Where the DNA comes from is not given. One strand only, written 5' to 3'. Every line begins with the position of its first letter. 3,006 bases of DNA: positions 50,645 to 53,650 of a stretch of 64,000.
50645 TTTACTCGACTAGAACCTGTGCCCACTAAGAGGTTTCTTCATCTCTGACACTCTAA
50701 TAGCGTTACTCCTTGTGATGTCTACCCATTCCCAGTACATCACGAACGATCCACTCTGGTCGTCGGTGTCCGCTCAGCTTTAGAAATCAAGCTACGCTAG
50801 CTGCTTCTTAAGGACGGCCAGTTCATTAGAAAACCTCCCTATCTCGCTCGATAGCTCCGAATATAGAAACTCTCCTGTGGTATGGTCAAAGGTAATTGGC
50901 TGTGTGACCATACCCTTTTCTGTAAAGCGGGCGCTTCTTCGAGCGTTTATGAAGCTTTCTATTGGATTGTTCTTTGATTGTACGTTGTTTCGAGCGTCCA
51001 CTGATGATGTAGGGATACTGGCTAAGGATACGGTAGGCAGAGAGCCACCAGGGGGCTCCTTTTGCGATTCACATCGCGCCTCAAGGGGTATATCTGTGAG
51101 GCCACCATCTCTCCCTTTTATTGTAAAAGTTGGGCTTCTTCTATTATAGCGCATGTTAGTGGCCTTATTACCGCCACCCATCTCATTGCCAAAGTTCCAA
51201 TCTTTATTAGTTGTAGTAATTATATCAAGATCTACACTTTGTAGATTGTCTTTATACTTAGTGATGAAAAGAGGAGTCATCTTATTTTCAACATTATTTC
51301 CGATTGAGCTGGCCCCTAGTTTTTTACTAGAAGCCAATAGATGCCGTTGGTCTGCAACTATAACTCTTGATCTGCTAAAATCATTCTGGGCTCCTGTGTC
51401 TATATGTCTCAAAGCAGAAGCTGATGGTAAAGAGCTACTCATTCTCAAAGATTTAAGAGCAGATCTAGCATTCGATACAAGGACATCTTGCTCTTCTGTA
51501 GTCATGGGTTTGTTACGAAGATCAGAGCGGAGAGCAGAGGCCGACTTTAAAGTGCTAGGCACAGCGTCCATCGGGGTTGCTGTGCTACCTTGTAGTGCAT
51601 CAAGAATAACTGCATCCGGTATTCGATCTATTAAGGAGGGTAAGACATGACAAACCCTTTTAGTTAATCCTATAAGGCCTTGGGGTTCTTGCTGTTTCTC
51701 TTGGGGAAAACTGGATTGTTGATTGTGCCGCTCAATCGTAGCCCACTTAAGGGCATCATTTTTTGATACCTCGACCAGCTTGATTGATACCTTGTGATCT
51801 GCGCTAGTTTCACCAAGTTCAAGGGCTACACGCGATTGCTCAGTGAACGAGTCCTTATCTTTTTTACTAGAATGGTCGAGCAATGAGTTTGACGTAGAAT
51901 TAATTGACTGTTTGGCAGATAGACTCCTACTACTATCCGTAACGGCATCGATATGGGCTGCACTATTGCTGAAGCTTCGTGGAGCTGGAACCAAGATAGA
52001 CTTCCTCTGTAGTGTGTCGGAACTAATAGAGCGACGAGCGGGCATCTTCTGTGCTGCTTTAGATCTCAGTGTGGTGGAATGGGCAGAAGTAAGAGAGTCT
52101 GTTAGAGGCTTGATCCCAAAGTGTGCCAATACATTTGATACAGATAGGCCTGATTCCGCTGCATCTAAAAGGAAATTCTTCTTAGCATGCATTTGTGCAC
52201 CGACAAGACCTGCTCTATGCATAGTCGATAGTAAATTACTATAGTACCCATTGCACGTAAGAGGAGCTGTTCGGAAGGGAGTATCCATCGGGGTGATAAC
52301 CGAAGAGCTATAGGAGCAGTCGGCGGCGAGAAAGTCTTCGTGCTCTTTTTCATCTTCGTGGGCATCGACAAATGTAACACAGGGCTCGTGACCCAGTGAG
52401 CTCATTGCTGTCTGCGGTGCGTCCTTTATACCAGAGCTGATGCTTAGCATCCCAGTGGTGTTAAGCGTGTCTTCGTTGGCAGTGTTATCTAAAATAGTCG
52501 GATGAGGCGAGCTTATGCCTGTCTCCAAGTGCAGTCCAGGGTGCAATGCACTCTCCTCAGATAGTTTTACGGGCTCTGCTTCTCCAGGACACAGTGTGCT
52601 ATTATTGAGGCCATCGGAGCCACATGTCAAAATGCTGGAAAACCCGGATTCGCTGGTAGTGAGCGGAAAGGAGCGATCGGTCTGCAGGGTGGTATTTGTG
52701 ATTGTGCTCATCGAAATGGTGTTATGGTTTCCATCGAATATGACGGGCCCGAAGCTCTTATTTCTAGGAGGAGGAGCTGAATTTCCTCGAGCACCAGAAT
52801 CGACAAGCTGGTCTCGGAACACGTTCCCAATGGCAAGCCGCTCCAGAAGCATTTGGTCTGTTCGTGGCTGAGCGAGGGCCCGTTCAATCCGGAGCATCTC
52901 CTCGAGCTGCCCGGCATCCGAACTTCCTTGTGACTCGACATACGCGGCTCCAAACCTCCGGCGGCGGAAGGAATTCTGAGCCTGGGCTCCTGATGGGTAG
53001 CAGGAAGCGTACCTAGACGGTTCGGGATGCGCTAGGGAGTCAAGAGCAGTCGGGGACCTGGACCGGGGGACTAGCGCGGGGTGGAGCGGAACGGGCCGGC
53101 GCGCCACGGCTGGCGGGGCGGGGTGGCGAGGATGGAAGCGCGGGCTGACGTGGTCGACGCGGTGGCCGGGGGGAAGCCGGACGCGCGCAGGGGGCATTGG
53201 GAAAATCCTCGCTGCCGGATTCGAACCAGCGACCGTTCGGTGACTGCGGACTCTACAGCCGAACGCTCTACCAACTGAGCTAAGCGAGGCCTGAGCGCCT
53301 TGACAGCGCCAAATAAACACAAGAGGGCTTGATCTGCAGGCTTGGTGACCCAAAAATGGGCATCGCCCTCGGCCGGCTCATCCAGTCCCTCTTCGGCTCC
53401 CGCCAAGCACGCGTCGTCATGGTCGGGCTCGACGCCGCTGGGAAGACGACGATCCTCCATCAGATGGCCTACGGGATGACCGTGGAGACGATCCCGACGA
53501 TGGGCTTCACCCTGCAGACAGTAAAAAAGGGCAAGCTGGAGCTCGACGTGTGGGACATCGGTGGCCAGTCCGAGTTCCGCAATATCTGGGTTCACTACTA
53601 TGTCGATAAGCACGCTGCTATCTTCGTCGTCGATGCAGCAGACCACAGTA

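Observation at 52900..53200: About 300-bp GC-rich island immediately 3' of the tRNA-Tyr gene, open in several reading frames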

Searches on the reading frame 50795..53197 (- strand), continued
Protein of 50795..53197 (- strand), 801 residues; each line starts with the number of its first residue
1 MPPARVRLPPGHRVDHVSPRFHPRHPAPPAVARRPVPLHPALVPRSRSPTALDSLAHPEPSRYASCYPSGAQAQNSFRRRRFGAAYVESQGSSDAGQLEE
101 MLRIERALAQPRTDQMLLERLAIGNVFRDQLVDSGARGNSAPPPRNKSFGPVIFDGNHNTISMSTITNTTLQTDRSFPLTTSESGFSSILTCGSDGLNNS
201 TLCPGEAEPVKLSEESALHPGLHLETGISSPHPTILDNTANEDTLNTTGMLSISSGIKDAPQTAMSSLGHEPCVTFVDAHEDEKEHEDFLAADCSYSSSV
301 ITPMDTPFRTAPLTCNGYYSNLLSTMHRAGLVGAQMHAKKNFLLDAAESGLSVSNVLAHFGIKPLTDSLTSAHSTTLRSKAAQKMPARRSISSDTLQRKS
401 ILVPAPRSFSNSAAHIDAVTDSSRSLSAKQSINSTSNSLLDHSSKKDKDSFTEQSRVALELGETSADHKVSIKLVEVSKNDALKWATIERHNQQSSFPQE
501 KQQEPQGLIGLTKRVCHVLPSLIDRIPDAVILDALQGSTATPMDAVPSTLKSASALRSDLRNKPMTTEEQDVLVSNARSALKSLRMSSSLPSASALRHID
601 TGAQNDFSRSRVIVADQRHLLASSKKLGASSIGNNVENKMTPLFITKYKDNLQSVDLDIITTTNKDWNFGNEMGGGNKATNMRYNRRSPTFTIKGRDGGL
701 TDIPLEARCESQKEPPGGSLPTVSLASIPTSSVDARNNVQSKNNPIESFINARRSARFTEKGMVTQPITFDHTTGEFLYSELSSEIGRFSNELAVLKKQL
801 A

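Call 72: predict_structure(alignment_id=A1)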
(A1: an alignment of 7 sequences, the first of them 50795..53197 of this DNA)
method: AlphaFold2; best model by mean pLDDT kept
length: 801 residues; sequences in the alignment: 7
mean_pLDDT: 31.5   pTM: 0.20
mean pLDDT of the five models: 31.5, 30.9, 29.8, 28.8, 28.4
residues with pLDDT >= 90: 0; 70-90: 13; 50-70: 33; < 50: 755
segments of 3 or more residues with pLDDT < 50: 1-39, 41-518, 537-563, 585-784, 786-788, 793-795
pLDDT, mean of each block of 10 residues (from residue 1): 33 32 32 33 31 28 27 25 31 41 41 34 29 29 29 28 25 23 24 23 26 25 24 26 26 24 24 24 27 25 27 34 45 37 42 44 33 24 26 24 23 24 23 24 26 25 29 33 41 31 30 38 68 54 31 30 58 71 42 24 23 24 24 25 25 32 31 30 28 25 26 29 26 26 40 36 29 33 46 50 49
secondary structure, 60 per line:
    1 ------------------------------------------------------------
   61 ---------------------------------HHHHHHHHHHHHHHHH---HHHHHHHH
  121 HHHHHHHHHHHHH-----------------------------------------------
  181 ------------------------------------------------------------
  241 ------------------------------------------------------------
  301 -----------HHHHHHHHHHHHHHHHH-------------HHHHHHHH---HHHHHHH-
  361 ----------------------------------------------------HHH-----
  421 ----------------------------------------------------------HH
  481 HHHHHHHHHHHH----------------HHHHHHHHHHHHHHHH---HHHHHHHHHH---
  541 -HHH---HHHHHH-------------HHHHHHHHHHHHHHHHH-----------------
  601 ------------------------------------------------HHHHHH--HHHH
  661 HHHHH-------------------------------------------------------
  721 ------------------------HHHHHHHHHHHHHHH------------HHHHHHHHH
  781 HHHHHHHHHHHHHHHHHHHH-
elements in order (helices of 4 or more, strands of 3 or more residues): H94-109 H113-133 H312-328 H342-349 H353-359 H479-492 H509-524 H528-537 H548-553 H567-583 H649-654 H657-665 H745-759 H772-800
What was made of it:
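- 50792..53197 (-): Whole CDS of hypothetical protein GL50803_0035140 (801 aa plus stop). The AlphaFold model has mean pLDDT 31.5, a few short helices, and no secondary structure in residues 1-93 (call 72).
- The structural statement ('disordered') rests on a low-confidence model built from a 7-sequence alignment (call 72).
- Tried and rejected: AlphaFold2 on the 7-sequence alignment gave mean pLDDT 31.5 (call 72).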

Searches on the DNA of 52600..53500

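Call 5: search_rna_families(source=window, start=52600, end=53500, threshold=evalue, max_evalue=10, show_alignments=4)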
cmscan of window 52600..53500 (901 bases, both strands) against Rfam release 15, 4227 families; matches with E-value up to 10: 2.
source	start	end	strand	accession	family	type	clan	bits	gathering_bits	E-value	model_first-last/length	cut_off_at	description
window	53206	53289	-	RF00005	tRNA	Gene; tRNA;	CL00001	59.2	29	4.1e-12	1-71/71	no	tRNA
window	53394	53462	-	RF01497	ALIL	Cis-reg;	-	10.4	50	5.9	53-117/117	no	ALIL pseudoknot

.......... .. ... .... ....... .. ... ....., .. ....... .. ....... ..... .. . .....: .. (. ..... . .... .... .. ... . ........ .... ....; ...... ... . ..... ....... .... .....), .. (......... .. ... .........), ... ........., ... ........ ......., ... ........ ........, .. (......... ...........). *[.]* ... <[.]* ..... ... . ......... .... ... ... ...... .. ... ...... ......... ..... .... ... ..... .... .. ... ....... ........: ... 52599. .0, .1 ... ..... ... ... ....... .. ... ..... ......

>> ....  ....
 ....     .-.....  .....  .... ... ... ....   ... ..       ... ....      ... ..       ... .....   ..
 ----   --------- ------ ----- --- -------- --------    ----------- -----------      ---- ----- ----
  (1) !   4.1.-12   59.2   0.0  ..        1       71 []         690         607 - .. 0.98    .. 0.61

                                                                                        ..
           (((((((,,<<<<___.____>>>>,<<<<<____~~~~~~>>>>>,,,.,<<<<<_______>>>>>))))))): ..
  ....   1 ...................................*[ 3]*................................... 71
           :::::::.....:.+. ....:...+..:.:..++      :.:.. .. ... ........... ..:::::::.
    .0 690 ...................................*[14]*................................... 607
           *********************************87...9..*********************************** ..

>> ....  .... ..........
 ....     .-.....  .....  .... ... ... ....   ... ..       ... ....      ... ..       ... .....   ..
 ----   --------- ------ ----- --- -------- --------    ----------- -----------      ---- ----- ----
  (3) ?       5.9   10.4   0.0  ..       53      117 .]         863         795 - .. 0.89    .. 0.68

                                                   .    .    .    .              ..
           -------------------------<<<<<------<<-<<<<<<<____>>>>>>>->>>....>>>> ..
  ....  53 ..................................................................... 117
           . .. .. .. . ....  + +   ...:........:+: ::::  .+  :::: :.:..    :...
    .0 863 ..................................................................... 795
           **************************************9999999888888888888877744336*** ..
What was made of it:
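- On Structured non-coding RNA gene (any Rfam family, including Giardia snRNA, snoRNA and RNase P/MRP families): Over 52600-53500, on both strands and at E≤10, only the tRNA and a 10-bit chance hit appear (call 5).
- Rfam gives no hit at E≤10 apart from the tRNA (call 5).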

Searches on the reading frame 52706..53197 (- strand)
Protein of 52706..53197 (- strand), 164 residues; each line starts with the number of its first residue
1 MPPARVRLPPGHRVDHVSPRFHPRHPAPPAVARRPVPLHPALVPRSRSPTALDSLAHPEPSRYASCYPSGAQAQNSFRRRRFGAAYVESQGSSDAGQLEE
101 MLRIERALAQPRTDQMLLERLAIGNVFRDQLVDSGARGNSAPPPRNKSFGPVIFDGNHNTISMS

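Call 61: find_homologous_proteins(query=A4, max_evalue=0.01)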
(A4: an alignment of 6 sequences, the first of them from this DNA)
Query A4 (6 sequences): 8000 candidates shared short words with the query, none scored E <= 0.01.
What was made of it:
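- Tried and rejected: A profile search with the N-terminal alignment A4 in the word-indexed protein database returned nothing, not even the orthologues (call 61).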
